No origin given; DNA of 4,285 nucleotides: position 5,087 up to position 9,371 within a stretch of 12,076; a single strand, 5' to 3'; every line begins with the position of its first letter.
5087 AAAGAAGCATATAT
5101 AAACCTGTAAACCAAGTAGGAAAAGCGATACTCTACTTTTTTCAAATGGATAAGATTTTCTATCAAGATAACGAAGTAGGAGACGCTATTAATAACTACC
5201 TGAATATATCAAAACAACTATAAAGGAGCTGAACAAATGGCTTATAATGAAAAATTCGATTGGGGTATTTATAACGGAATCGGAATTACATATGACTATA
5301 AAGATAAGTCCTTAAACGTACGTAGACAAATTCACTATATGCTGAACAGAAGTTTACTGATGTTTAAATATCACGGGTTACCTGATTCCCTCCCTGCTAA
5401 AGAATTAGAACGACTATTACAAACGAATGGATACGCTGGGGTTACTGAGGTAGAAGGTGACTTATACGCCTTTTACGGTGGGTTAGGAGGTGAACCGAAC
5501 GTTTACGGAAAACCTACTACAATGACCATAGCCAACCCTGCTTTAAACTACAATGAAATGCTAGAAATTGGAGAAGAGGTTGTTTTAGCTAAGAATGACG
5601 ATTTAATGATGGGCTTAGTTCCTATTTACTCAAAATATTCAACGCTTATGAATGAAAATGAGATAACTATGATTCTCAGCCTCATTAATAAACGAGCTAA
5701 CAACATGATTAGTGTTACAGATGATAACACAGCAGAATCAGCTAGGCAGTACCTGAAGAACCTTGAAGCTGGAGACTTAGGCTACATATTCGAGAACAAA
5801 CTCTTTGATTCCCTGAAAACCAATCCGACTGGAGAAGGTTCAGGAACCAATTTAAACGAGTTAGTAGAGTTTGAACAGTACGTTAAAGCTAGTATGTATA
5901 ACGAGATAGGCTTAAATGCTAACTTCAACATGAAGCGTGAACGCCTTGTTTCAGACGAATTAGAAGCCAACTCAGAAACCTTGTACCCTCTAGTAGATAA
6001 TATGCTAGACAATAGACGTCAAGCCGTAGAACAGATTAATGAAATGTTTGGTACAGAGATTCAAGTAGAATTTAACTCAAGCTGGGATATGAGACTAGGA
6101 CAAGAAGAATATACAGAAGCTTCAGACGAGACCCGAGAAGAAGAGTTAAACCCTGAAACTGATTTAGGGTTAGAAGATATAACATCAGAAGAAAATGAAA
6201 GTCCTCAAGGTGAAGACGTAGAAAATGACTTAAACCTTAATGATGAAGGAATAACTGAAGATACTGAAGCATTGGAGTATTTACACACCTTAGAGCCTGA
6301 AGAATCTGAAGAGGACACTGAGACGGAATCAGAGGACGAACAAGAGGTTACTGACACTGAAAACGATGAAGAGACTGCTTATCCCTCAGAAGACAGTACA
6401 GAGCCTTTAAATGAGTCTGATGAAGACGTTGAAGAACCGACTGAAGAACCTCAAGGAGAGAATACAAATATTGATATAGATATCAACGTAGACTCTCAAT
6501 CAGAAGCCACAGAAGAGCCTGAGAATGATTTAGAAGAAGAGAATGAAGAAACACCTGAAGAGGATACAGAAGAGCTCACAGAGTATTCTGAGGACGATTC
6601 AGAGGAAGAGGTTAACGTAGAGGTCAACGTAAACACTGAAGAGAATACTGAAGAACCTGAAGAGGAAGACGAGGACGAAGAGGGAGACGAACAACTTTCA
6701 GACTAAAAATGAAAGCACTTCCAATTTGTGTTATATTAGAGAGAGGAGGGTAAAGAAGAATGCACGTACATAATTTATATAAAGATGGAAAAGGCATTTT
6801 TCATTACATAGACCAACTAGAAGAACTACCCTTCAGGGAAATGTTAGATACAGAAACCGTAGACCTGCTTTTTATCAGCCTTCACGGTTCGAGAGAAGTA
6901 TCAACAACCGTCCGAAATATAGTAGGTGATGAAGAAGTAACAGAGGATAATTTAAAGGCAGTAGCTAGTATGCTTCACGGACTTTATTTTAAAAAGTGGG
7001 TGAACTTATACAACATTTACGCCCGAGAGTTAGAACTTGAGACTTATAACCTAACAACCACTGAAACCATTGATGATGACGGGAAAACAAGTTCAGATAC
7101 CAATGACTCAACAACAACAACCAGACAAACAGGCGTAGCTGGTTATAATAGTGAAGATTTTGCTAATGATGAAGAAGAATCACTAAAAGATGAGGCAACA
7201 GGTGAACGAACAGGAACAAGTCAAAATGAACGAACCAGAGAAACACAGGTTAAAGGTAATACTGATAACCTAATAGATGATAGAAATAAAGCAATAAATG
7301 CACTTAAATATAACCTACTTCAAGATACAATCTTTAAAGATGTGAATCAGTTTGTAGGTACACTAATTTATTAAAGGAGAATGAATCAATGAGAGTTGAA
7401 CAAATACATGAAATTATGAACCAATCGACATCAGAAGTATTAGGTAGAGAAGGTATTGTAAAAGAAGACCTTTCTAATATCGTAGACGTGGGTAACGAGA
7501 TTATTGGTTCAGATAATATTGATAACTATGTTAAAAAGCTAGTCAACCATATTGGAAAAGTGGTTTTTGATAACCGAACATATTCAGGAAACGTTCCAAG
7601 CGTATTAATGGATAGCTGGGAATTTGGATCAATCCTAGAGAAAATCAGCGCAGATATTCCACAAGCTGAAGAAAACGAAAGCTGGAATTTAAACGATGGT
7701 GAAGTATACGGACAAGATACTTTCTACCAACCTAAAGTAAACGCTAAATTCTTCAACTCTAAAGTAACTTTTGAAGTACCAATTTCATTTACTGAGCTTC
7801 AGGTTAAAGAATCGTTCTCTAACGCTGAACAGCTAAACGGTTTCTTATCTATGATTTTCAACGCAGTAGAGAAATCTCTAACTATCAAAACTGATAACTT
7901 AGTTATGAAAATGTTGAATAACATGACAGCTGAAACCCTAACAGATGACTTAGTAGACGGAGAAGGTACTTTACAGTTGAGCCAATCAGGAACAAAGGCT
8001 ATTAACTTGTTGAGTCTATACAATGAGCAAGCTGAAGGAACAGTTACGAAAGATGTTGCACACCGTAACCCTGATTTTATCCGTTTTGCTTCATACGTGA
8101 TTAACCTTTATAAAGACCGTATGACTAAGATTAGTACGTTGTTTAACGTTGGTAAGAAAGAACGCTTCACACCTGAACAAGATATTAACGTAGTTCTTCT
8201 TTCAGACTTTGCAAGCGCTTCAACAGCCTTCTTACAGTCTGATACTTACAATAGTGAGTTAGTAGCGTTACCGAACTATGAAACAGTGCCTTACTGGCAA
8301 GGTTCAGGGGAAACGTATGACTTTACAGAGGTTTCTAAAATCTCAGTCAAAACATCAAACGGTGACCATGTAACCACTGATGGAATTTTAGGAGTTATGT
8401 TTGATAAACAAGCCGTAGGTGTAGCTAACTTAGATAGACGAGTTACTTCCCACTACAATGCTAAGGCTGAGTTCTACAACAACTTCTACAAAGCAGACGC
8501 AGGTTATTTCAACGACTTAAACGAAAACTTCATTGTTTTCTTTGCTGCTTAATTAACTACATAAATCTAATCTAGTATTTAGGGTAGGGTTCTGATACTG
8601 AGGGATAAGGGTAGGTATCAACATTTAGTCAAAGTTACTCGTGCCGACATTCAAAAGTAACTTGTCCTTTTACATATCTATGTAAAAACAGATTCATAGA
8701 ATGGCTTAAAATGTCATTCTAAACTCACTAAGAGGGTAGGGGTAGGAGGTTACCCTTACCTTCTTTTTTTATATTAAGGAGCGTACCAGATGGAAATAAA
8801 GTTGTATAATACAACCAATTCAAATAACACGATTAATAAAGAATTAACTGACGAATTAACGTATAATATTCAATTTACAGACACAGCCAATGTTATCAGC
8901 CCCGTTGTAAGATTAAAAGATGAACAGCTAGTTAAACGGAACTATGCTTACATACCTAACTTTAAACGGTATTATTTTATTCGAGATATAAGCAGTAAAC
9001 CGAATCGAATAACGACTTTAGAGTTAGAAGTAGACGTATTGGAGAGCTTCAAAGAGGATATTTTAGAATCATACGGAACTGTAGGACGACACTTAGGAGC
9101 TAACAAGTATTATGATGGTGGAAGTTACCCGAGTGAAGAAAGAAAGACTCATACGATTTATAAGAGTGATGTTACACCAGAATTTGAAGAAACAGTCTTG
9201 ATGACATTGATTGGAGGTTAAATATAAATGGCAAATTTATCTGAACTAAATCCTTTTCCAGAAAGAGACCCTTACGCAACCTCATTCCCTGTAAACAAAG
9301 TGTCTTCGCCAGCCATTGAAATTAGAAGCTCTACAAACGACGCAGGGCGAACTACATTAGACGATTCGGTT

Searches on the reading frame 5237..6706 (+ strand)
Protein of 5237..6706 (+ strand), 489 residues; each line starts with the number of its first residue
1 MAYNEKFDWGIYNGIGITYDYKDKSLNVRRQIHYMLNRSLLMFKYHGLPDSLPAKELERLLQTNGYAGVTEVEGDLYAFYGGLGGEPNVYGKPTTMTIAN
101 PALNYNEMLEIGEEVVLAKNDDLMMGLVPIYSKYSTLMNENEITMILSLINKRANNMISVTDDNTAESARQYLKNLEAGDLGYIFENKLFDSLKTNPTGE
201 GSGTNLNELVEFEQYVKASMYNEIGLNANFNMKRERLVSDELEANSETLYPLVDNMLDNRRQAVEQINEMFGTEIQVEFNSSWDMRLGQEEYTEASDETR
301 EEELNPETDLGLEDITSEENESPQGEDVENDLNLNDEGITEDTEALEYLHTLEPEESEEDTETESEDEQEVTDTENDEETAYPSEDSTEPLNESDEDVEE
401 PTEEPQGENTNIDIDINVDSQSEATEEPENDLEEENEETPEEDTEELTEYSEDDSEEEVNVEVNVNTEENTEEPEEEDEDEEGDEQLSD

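Call 9: search_protein_families(library=pfam, proteins=[window:5237-6706:+], max_evalue=0.01)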
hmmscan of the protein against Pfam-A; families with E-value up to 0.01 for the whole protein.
window:5237-6706:+ (489 aa): 1 family
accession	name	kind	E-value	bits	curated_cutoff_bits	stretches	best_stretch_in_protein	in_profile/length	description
PF05352.17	Phage_connector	-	2.2e-16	60.6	25.6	1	31-280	20-277/281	Phage Connector (GP10)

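Call 47: search_protein_families(library=phrogs, proteins=[window:5237-6706:+], max_evalue=0.01)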
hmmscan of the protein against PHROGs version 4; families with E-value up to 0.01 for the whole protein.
window:5237-6706:+ (489 aa): 1 family
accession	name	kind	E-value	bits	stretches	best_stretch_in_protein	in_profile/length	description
phrog_2038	-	connector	3.6e-39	136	1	27-296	24-305/314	upper collar connector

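Call 85: find_encoding_contigs(protein=window:5237-6706:+, flank=10000, max_places=10)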
Protein window:5237-6706:+ (489 aa): no gene with exactly this product is on record in the collection.

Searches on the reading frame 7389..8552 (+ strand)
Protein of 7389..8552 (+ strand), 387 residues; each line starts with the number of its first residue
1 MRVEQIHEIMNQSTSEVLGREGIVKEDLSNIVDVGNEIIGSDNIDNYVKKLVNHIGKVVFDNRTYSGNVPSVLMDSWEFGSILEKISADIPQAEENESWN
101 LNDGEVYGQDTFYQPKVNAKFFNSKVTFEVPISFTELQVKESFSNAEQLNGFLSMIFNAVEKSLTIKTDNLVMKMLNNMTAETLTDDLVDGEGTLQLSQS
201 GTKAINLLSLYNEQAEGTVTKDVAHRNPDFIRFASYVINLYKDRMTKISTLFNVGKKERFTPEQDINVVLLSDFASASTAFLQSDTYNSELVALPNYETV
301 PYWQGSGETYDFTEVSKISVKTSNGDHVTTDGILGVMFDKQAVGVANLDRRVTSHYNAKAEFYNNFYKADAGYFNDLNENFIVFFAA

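Call 9: search_protein_families(library=pfam, proteins=[window:7389-8552:+], max_evalue=0.01)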
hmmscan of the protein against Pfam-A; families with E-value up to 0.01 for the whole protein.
window:7389-8552:+ (387 aa): 1 family
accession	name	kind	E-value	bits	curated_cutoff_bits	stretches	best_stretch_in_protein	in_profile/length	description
PF25622.1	Phi29_MCP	-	3.8e-53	181.4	27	1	12-385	3-323/323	Phi29-like phage major capsid protein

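Call 10: search_dna_similar(query=window:7389-8552:+, collection=phages, mode=protein, max_rows=25)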
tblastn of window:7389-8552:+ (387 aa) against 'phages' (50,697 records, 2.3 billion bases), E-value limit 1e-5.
Records with a match: 22; places in all: 22; records where one place covers at least 80% of the query: 19.
Best place of each record, by identity: 60-80% 1; <60% 21.
By first word of the organism name: Bacteriophage 8; Salmonella 7; Amedibacillus 2; Shigella 1; Pectobacterium 1; Acinetobacter 1; Enterobacter 1; Vibrio 1.
By host as written in the record: - 10; Salmonella enterica subsp. enterica serovar Enteritidis PT1 4; Salmonella enterica subsp. enterica serovar Enteritidis 2; Amedibacillus_QUJU_s CSC70 2; Shigella flexneri (EUROGROUP BIOLAB strain) 1; Pectobacterium sp. 1; Salmonella enterica subsp. enterica serovar Kentucky 1; Enterobacter hormaechei 156 1.
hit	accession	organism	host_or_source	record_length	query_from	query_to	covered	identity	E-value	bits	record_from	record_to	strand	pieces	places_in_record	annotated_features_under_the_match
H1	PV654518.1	Shigella phage vB_SHGBLB0004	Shigella flexneri (EUROGROUP BIOLAB ...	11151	1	385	99%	61.1%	2e-152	481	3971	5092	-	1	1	hypothetical protein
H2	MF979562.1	Pectobacterium phage DU_PP_III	Pectobacterium sp.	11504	1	385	99%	58.3%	1e-149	473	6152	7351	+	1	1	hypothetical protein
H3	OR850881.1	Salmonella phage S.Kent 1-2-1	Salmonella enterica subsp. enterica ...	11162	1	385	99%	58.1%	1e-151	479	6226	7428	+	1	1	record has no annotation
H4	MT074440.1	Salmonella phage assan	Salmonella enterica subsp. enterica ...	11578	1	385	99%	57.6%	4e-150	474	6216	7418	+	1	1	hypothetical protein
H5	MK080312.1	Salmonella phage Astrid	Salmonella enterica subsp. enterica ...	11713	1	385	99%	57.6%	5e-150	474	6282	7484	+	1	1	putative major head protein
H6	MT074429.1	Salmonella phage astrithr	Salmonella enterica subsp. enterica ...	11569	1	385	99%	57.4%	8e-150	474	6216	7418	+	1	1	hypothetical protein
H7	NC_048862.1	Salmonella phage astrithr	Salmonella enterica subsp. enterica ...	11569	1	385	99%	57.4%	8e-150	474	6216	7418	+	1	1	major head protein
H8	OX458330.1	Acinetobacter phage Phanie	wastewater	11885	1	387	100%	56.8%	4e-145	460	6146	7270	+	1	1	putative major head protein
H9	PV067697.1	Enterobacter phage Entb_47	Enterobacter hormaechei 156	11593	1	385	99%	55.9%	2e-147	467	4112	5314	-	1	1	hypothetical protein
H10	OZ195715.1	Vibrio phage K58 g2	Seawater and oysters mix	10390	1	385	99%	53.7%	1e-137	438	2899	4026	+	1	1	major head protein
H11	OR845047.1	Salmonella phage S.Ent 1-35-3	Salmonella enterica subsp. enterica ...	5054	124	385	68%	57.2%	1e-93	312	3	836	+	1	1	record has no annotation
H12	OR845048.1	Salmonella phage S.Ent 1-35-3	Salmonella enterica subsp. enterica ...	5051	124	385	68%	57.2%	2e-93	311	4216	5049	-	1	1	record has no annotation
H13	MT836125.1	Bacteriophage sp.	human fecal samples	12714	3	387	99%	33.1%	2e-62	222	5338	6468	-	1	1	record has no annotation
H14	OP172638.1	Amedibacillus phage AD70P2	Amedibacillus_QUJU_s CSC70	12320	1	385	99%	30.0%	4e-51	189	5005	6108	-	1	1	hypothetical protein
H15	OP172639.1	Amedibacillus phage AD70P3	Amedibacillus_QUJU_s CSC70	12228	1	385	99%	29.7%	2e-50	187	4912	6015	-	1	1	hypothetical protein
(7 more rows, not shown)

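Call 24: find_related_loci(query=window:7389-8552:+, collection=viral_contigs, flank=10000)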
Query window:7389-8552:+ (387 aa) in viral_contigs; peptide patterns used: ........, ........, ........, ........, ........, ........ (x = any residue, [..] = any of these).
21 stretches matched a pattern; 17 encode a relative of the query (tblastn E <= 1e-3); 17 distinct loci.
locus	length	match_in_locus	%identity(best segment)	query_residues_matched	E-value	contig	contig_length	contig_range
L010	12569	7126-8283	76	1-387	0e+0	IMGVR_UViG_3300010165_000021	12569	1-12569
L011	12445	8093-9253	73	1-387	0e+0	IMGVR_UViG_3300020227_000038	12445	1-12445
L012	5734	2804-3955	68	1-385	0e+0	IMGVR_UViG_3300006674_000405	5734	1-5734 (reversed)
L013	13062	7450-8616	62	1-387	6e-161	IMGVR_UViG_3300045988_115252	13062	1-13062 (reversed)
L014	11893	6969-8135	61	1-387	6e-161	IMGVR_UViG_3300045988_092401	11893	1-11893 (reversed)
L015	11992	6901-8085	61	1-387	4e-161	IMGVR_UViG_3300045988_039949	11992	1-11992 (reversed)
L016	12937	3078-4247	58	1-387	7e-148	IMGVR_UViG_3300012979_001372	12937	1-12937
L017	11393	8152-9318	57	1-380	8e-146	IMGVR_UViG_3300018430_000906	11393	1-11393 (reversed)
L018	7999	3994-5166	55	1-385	3e-144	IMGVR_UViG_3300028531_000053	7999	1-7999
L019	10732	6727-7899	55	1-385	3e-144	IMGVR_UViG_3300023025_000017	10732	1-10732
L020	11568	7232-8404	54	1-385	1e-142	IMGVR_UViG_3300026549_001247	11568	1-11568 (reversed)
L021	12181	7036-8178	51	1-380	8e-126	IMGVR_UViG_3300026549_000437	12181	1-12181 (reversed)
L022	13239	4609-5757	45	1-387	7e-110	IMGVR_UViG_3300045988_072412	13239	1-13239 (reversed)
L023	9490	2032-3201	39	1-387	3e-98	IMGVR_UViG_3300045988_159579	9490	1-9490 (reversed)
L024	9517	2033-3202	39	1-387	8e-97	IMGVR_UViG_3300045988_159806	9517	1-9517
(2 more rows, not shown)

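Call 70: find_related_loci(query=A1, collection=viral_contigs, flank=10000)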
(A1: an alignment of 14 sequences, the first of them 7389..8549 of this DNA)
Query A1 (387 aa) in viral_contigs; peptide patterns used: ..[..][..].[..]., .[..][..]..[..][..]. (x = any residue, [..] = any of these).
600 stretches matched a pattern (row limit reached: there are more); 375 encode a relative of the query (tblastn E <= 1e-3); the best 80 are kept; 80 distinct loci.
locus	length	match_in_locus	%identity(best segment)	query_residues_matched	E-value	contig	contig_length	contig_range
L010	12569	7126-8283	76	1-387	0e+0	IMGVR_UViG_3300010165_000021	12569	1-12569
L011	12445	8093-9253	73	1-387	0e+0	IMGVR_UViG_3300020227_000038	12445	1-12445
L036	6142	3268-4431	72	1-387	0e+0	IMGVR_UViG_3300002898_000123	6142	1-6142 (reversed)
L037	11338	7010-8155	71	1-387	0e+0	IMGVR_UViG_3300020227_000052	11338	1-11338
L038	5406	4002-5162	71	1-385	0e+0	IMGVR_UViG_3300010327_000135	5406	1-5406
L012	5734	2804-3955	68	1-385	0e+0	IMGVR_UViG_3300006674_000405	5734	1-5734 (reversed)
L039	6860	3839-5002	68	1-385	0e+0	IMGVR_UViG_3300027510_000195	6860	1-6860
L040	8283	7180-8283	70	1-365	2e-171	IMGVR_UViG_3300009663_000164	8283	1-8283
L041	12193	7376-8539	64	1-387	3e-171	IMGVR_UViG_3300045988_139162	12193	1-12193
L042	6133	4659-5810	64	1-385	9e-172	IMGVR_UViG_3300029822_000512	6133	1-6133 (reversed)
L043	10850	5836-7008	63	1-387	3e-168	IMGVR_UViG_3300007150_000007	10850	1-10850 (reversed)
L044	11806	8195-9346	63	1-385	2e-167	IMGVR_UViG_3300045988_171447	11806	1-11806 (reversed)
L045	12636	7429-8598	62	1-387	3e-167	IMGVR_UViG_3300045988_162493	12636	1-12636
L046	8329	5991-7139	63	1-385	1e-167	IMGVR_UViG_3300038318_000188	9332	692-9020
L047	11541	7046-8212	63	1-387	8e-167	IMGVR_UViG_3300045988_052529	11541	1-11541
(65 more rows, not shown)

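Call 84: find_encoding_contigs(protein=window:7389-8552:+, flank=10000, max_places=10)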
Protein window:7389-8552:+ (387 aa): 5 contigs read that carry it; 4 places shown.
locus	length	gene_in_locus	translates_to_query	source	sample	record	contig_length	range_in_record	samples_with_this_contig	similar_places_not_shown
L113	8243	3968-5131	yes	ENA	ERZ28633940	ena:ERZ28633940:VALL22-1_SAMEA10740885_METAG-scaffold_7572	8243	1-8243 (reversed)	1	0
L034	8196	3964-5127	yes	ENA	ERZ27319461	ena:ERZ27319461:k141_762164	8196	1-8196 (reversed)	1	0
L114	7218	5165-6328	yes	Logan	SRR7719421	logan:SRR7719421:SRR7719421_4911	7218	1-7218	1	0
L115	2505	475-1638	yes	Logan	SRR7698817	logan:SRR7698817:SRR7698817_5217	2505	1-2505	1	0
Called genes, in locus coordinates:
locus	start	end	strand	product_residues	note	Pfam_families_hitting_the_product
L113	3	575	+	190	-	?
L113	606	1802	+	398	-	PF05894:Podovirus_Gp16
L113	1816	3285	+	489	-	PF05352:Phage_connector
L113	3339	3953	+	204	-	-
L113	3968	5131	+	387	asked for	PF25622:Phi29_MCP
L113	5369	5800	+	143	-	-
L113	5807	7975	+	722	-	-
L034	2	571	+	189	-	?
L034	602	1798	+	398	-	PF05894:Podovirus_Gp16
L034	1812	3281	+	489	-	PF05352:Phage_connector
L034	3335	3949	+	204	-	-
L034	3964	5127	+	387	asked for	PF25622:Phi29_MCP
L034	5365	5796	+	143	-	-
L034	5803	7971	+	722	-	-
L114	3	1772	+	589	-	?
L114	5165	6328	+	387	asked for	PF25622:Phi29_MCP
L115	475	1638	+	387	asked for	PF25622:Phi29_MCP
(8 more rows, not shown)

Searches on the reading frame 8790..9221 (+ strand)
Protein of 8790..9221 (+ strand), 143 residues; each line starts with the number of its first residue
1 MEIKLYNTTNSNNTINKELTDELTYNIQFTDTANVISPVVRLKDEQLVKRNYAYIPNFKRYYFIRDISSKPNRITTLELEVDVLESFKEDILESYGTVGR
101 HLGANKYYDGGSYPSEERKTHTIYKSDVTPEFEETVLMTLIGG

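Call 9: search_protein_families(library=pfam, proteins=[window:8790-9221:+], max_evalue=0.01)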
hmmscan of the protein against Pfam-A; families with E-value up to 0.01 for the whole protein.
window:8790-9221:+ (143 aa): 0 families

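Call 47: search_protein_families(library=phrogs, proteins=[window:8790-9221:+], max_evalue=0.01)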
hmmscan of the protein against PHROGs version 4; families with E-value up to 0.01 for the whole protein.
window:8790-9221:+ (143 aa): 0 families

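Call 48: search_protein_families(library=pfam, proteins=[window:8790-9221:+], max_evalue=10)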
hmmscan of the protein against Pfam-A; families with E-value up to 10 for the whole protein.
window:8790-9221:+ (143 aa): 1 family
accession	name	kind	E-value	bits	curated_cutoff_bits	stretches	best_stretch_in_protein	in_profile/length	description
PF08309.17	LVIVD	-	0.17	11.7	20.2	1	48-70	9-31/42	LVIVD repeat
